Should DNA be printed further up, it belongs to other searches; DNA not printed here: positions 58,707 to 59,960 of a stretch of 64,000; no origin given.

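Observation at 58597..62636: Tightly coupled operon: TonB-dependent receptor, His/Met-tailed periplasmic protein, NapH/NosR-like membrane 4Fe-4S protein and Cys-rich mini-protein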

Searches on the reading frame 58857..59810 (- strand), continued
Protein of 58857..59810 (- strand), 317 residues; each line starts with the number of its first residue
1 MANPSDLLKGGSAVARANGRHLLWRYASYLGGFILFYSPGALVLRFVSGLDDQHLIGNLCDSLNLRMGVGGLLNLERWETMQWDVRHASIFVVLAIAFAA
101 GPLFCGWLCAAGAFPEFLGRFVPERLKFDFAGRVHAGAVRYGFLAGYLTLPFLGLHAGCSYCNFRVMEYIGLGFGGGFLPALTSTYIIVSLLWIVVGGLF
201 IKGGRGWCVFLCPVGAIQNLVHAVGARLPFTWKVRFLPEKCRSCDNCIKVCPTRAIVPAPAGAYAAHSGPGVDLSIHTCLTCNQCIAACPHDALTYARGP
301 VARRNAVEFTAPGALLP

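Call 37: find_related_loci(query=A3, collection=genome_contigs, flank=10000)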
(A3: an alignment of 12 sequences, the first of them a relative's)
Query A3 (317 aa) in genome_contigs; peptide patterns used: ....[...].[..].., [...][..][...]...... (x = any residue, [..] = any of these).
70 stretches matched a pattern; 37 encode a relative of the query (tblastn E <= 1e-3); 37 distinct loci.
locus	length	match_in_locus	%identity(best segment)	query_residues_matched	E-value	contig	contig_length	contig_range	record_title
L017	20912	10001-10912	67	8-311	1e-136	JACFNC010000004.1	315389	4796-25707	MAG: Rhodospirillales bacterium isolate BROCD014 NODE_23_length_315389_cov_27.254771, whole genome shotgun sequence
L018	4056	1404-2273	59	11-299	2e-117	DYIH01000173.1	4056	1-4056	MAG TPA_asm: Thermaerobacter marianensis isolate TT109_2_68_7 Afr_mines_TT109_2914_length_4056_cov_2_735566, whole genom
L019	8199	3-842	52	28-306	9e-99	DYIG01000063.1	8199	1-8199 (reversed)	MAG TPA_asm: Thermaerobacter marianensis isolate TT109_55_7 Afr_mines_TT109_1542_length_8199_cov_2_824533, whole genome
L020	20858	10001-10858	39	8-299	5e-67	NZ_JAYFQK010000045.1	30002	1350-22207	MAG: Desulfitobacterium sp. isolate CA_182 c_CA_000000050958, whole genome shotgun sequence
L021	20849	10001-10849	41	20-308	1e-64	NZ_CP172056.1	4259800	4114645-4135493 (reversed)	Desulfitobacterium sp. Sab5 chromosome, complete genome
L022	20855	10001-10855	39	12-304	8e-65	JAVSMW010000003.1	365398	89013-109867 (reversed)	MAG: Thermincola sp. isolate NRBC_bin_10V2 Thermincola_NRBC_Contig_03, whole genome shotgun sequence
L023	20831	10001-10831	40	21-299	1e-61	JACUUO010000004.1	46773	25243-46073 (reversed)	MAG: Actinomycetota bacterium isolate Kmv33 NODE_290_length_46773_cov_12.396335, whole genome shotgun sequence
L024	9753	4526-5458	39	1-304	4e-61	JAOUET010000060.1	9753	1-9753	MAG: Coriobacteriia bacterium isolate 4_1_July_SF_Bin14 4_1_July_SF_Bin14_scaffold_3473_c1, whole genome shotgun sequenc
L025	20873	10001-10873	41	10-298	4e-61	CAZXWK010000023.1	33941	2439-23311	MAG TPA_asm: uncultured Eubacteriales bacterium isolate binchicken_co152_220 genome assembly, contig: NODE_1497_length_3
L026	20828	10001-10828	40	20-298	2e-59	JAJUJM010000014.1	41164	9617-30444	MAG: Actinomycetota bacterium isolate bin117 k141_336008_length_41164_cov_15.8114, whole genome shotgun sequence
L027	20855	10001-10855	40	12-298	1e-58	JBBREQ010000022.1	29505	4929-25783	MAG: Coriobacteriia bacterium isolate Co_metawrap_2508 Cmw_2508_k141_6298442_length_29505_cov_9.9988, whole genome shotg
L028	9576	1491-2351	39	12-298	9e-58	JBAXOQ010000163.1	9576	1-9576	MAG: Actinomycetes bacterium isolate ELA509 MAG509_163, whole genome shotgun sequence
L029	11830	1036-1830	42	32-298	6e-57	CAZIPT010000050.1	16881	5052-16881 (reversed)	MAG TPA_asm: uncultured Eubacteriales bacterium isolate SRP302447_co1_108 genome assembly, contig: NODE_8999_length_1688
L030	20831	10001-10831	39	20-298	2e-56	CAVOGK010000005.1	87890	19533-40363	MAG: uncultured Thermoleophilia bacterium isolate MFD09779.bin.3.322 genome assembly, contig: contig_18081, whole genome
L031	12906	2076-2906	39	20-298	6e-56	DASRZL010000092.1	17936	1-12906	MAG TPA_asm: Thermoleophilia bacterium isolate SMAG_U14282 k141_81323, whole genome shotgun sequence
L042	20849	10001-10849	35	16-308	4e-49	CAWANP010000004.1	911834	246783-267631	MAG: uncultured Chloroflexia bacterium isolate MFD03804.bin.1.93 genome assembly, contig: contig_2586, whole genome shot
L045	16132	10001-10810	35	21-296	2e-47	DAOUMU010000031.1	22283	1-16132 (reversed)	MAG TPA_asm: Anaerolineae bacterium isolate W92_265 k127_952021, whole genome shotgun sequence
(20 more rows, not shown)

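Call 52: search_dna_similar(query=window:58857-59810:-, collection=plasmids, mode=protein, max_evalue=0.001, max_rows=40, rows=spread)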
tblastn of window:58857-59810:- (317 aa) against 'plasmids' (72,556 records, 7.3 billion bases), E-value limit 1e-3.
Records with a match: 14; places in all: 14; records where one place covers at least 80% of the query: 0.
Best place of each record, by identity: <60% 14.
By first word of the organism name: Escherichia 12; Candidatus 1; Peptoclostridium 1.
By predicted mobility (MOB-suite, as given by PLSDB): non-mobilizable 14.
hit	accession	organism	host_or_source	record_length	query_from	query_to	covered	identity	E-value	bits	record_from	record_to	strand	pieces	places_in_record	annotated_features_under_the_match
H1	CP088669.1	Escherichia coli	Homo sapiens,blood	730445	69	310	76%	26.9%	2e-8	63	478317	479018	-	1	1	yccM: 4Fe-4S binding protein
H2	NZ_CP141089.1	Escherichia coli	Homo sapiens,Infected Human Urine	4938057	69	310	76%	26.9%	2e-8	63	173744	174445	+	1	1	none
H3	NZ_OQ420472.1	Escherichia coli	-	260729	69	310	76%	25.4%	3e-8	62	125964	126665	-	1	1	yccM: 4Fe-4S binding protein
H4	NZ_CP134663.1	Escherichia coli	Larus michahellis,bacteria,cloaca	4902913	69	310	76%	25.4%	3e-8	62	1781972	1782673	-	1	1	none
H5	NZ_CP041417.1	Escherichia coli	goat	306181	69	310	76%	25.4%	4e-8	62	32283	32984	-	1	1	yccM: 4Fe-4S binding protein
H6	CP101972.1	Escherichia coli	Microbe organism,goat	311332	69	310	76%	25.4%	4e-8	62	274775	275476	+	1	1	yccM: 4Fe-4S binding protein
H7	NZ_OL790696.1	Escherichia coli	-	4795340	69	310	76%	25.4%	4e-8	62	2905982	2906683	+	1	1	none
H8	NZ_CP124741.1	Escherichia coli O157:H7 str. EDL933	Homo sapiens,feces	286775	69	310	76%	25.4%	5e-8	62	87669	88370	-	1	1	yccM: 4Fe-4S binding protein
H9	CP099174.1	Escherichia coli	culture,Pooled soil sample collected ...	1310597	69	310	76%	25.4%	5e-8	62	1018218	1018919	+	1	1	yccM: 4Fe-4S binding protein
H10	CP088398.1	Escherichia coli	Homo sapiens,blood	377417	69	310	76%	24.7%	6e-8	62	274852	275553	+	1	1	yccM: 4Fe-4S binding protein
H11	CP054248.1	Escherichia coli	Homo sapiens,bone infection of foot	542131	69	310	76%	24.7%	6e-8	62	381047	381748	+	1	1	4Fe-4S binding protein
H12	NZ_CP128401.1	Candidatus Chlorohelix allophototropha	Single colony of Candidatus Chlorohelix ...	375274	104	294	60%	29.4%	2e-4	50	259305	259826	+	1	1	4Fe-4S binding protein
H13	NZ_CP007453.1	Peptoclostridium acidaminophilum DSM 3953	black mud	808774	68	290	70%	22.8%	9e-5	52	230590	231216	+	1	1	4Fe-4S binding protein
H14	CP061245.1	Escherichia coli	Homo sapiens,cell culture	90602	185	306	38%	28.2%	2e-4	51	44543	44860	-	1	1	none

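Call 54: predict_structure(alignment_id=A4)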
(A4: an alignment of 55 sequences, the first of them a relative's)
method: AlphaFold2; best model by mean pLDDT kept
length: 317 residues; sequences in the alignment: 55
mean_pLDDT: 87.5   pTM: 0.85
mean pLDDT of the five models: 87.5, 87.5, 87.2, 86.6, 85.0
residues with pLDDT >= 90: 189; 70-90: 97; 50-70: 30; < 50: 1
segments of 3 or more residues with pLDDT < 50: none
pLDDT, mean of each block of 10 residues (from residue 1): 72 95 95 89 85 75 65 76 80 92 92 93 93 90 91 81 89 74 88 95 89 93 96 97 95 94 92 94 96 96 82 56
secondary structure, 60 per line:
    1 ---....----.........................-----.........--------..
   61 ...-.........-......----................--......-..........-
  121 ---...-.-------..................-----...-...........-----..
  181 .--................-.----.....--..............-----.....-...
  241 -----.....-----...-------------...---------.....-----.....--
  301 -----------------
elements in order: H4-7 H12-36 H42-50 H59-63 H65-73 H75-80 H85-100 H103-108 H110-119 H136-153 H163-173 H184-199 H206-210 H213-226 E232-236 H246-250 E256-258 E272-274 H284-288 E294-298

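Call 61: fold_search(model_id=the predicted structure, library=pdb)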
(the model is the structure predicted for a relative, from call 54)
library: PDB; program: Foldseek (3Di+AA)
matches with E <= 10: 133; with E <= 0.001: 0
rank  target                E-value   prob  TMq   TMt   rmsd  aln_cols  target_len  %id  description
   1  5t61_X                3.1e-03  1.00  0.19  0.18  14.1       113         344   21  TUNGSTEN-CONTAINING FORMYLMETHANOFURAN DEHYDROGENASE FROM METHANOTHERMOBACTER WOLFEII, TRICLINIC FORM AT 2.55 A (released 2016-10-19)
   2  5t61_j                5.1e-03  1.00  0.19  0.18  14.1       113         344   21  TUNGSTEN-CONTAINING FORMYLMETHANOFURAN DEHYDROGENASE FROM METHANOTHERMOBACTER WOLFEII, TRICLINIC FORM AT 2.55 A (released 2016-10-19)
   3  5t61_d                5.3e-03  1.00  0.18  0.17  13.5        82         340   21  TUNGSTEN-CONTAINING FORMYLMETHANOFURAN DEHYDROGENASE FROM METHANOTHERMOBACTER WOLFEII, TRICLINIC FORM AT 2.55 A (released 2016-10-19)
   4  5t61_F                5.9e-03  1.00  0.18  0.17  13.5        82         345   21  TUNGSTEN-CONTAINING FORMYLMETHANOFURAN DEHYDROGENASE FROM METHANOTHERMOBACTER WOLFEII, TRICLINIC FORM AT 2.55 A (released 2016-10-19)
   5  5t61_L                7.4e-03  1.00  0.18  0.17  13.5        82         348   21  TUNGSTEN-CONTAINING FORMYLMETHANOFURAN DEHYDROGENASE FROM METHANOTHERMOBACTER WOLFEII, TRICLINIC FORM AT 2.55 A (released 2016-10-19)
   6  5t5i_F                9.1e-03  1.00  0.18  0.17  13.3        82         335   21  TUNGSTEN-CONTAINING FORMYLMETHANOFURAN DEHYDROGENASE FROM METHANOTHERMOBACTER WOLFEII, ORTHORHOMBIC FORM AT 1.9 A (released 2016-10-19)
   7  5t61_v                9.1e-03  1.00  0.20  0.18  13.8       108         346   17  TUNGSTEN-CONTAINING FORMYLMETHANOFURAN DEHYDROGENASE FROM METHANOTHERMOBACTER WOLFEII, TRICLINIC FORM AT 2.55 A (released 2016-10-19)
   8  5t5i_N                1.1e-02  1.00  0.18  0.17   8.6        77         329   22  TUNGSTEN-CONTAINING FORMYLMETHANOFURAN DEHYDROGENASE FROM METHANOTHERMOBACTER WOLFEII, ORTHORHOMBIC FORM AT 1.9 A (released 2016-10-19)
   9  7q4w_B                1.1e-02  0.77  0.17  0.12  14.8       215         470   14  CryoEM structure of electron bifurcating Fe-Fe hydrogenase HydABC complex A. woodii in the oxidised state (released 2023-02-15)
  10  5t5m_F                1.3e-02  1.00  0.19  0.18   7.4        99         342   24  TUNGSTEN-CONTAINING FORMYLMETHANOFURAN DEHYDROGENASE FROM METHANOTHERMOBACTER WOLFEII, TRIGONAL FORM AT 2.5 A. (released 2016-10-19)
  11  5t61_R                1.4e-02  1.00  0.18  0.17   6.1        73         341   23  TUNGSTEN-CONTAINING FORMYLMETHANOFURAN DEHYDROGENASE FROM METHANOTHERMOBACTER WOLFEII, TRICLINIC FORM AT 2.55 A (released 2016-10-19)
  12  9mqx_B                1.5e-02  0.87  0.17  0.10  13.4       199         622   14  Electron-bifurcating Tungstopyranopterin-containing aldehyde oxidoreductase with NADH (released 2025-07-16)
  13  8oh5_B                1.6e-02  0.82  0.17  0.10  14.2       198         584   14  Cryo-EM structure of the electron bifurcating transhydrogenase StnABC complex from Sporomusa Ovata (state 2) (released 2023-09-13)
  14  7bkb_K                3.1e-02  0.99  0.17  0.14  13.7        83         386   29  Formate dehydrogenase - heterodisulfide reductase - formylmethanofuran dehydrogenase complex from Methanospirillum hun (released 2021-09-29)
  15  7bkc_K                4.3e-02  0.98  0.17  0.17  13.7        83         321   29  Formate dehydrogenase - heterodisulfide reductase - formylmethanofuran dehydrogenase complex from Methanospirillum hun (released 2021-09-29)
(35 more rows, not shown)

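Call 78: search_protein_families(library=pfam, alignment_id=A7, max_evalue=0.00001)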
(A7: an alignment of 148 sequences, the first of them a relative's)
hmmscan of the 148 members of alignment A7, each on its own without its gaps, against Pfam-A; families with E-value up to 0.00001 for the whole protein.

A. member 1, L010:2389-3087:+ (233 aa): 0 families

B. families by the number of members that match (of 148 scanned): 171 families (the first 25 are shown)
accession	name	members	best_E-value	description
PF02518.31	HATPase_c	7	4.2e-30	Histidine kinase-, DNA gyrase B-, and HSP90-like ATPase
PF00072.30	Response_reg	6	6.6e-31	Response regulator receiver domain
PF00005.33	ABC_tran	4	1.8e-33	ABC transporter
PF14387.11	DUF4418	4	6.4e-31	Domain of unknown function (DUF4418)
PF00512.31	HisKA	4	2.7e-22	His Kinase A (phospho-acceptor) domain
PF02687.27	FtsX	4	1.1e-18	FtsX-like permease C-terminal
PF00672.30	HAMP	3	1.6e-13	HAMP domain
PF12704.14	MacB_PCD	3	3.9e-12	MacB-like periplasmic core domain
PF13304.12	AAA_21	3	4.4e-11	AAA domain, putative AbiEii toxin, Type IV TA system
PF22698.1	Semialdhyde_dhC_1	2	3.1e-58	Semialdehyde dehydrogenase, dimerisation domain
PF01208.23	URO-D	2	1.6e-57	Uroporphyrinogen decarboxylase (URO-D)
PF01314.23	AFOR_C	2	1.8e-46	Aldehyde ferredoxin oxidoreductase, domains 2 & 3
PF01118.30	Semialdhyde_dh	2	1.2e-30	Semialdehyde dehydrogenase, NAD binding domain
PF00486.34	Trans_reg_C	2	1.3e-27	Transcriptional regulatory protein, C terminal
PF25174.1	Beta-prop_THOC3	2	4.5e-27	THOC3 beta-propeller domain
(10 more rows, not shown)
